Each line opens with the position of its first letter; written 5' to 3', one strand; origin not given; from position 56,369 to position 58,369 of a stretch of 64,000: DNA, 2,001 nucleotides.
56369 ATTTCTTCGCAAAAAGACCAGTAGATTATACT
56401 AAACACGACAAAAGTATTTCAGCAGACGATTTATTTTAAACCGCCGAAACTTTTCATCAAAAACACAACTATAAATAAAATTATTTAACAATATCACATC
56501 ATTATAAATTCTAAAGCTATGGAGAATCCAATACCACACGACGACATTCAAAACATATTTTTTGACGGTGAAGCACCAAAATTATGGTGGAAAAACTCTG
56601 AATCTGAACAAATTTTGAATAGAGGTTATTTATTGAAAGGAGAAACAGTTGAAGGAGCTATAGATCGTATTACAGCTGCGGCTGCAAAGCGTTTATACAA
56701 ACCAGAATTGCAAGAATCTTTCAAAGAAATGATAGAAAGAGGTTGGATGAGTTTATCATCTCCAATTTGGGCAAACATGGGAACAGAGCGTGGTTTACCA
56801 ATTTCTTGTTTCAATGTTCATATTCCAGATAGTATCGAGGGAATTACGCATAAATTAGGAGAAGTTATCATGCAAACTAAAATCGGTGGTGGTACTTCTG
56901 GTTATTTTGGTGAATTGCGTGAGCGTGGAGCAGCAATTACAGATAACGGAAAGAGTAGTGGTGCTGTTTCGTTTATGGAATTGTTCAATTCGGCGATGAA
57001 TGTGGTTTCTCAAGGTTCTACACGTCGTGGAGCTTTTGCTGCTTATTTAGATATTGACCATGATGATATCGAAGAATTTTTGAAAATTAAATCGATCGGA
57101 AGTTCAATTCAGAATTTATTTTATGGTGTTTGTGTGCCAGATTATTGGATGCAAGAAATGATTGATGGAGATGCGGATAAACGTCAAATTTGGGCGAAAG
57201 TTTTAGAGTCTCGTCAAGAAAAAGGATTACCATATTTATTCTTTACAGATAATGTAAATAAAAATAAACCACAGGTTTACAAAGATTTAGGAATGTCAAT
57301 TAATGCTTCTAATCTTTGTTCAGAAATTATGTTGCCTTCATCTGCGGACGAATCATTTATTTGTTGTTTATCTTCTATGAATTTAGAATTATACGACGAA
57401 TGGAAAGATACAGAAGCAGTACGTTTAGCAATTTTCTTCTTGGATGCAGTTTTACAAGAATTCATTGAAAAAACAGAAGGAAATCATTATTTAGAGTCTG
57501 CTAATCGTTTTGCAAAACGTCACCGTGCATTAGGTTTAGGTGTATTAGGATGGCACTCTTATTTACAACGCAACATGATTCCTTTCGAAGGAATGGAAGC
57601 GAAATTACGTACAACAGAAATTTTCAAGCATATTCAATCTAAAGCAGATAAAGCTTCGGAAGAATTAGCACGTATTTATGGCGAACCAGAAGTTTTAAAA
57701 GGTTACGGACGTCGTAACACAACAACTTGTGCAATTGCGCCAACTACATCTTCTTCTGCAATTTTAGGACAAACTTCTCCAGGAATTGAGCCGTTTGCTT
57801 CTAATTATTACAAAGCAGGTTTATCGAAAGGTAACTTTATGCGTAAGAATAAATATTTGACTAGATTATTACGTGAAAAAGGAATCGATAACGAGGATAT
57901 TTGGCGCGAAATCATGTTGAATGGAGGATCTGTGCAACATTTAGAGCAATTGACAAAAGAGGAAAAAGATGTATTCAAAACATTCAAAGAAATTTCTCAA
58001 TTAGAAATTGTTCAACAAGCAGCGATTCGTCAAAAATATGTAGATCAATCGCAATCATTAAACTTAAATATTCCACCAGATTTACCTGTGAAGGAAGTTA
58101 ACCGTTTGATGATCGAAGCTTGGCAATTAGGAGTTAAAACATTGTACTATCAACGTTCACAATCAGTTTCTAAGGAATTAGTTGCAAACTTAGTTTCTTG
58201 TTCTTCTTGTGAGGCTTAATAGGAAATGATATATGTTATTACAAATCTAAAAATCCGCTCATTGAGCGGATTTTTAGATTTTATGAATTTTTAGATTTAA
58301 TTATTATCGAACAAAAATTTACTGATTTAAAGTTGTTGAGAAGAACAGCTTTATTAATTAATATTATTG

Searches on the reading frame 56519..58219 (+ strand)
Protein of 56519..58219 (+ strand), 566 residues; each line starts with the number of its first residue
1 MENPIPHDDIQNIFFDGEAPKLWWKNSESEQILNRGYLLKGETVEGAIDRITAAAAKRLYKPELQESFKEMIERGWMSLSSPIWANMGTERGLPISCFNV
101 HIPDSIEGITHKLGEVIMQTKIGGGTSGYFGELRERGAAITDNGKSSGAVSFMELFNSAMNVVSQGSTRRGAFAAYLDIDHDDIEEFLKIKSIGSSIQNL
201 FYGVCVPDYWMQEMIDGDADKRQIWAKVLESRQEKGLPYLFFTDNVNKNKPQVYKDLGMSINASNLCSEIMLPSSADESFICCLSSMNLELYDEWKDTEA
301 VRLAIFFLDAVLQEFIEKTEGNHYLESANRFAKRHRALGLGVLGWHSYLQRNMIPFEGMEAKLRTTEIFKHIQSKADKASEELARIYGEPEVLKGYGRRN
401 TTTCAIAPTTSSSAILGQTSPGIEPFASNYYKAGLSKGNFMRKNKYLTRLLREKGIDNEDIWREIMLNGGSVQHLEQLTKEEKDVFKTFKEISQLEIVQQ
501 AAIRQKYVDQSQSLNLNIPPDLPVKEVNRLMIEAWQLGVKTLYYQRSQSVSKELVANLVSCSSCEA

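Call 73: search_protein_families(library=pfam, proteins=[window:56519-58219:+], max_evalue=0.00001)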
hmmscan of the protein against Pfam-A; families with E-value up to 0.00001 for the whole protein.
window:56519-58219:+ (566 aa): 1 family
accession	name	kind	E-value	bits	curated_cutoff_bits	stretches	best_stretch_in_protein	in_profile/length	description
PF02867.20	Ribonuc_red_lgC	-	1.3e-105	354.4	23.9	3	393-544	373-522/523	Ribonucleotide reductase, barrel domain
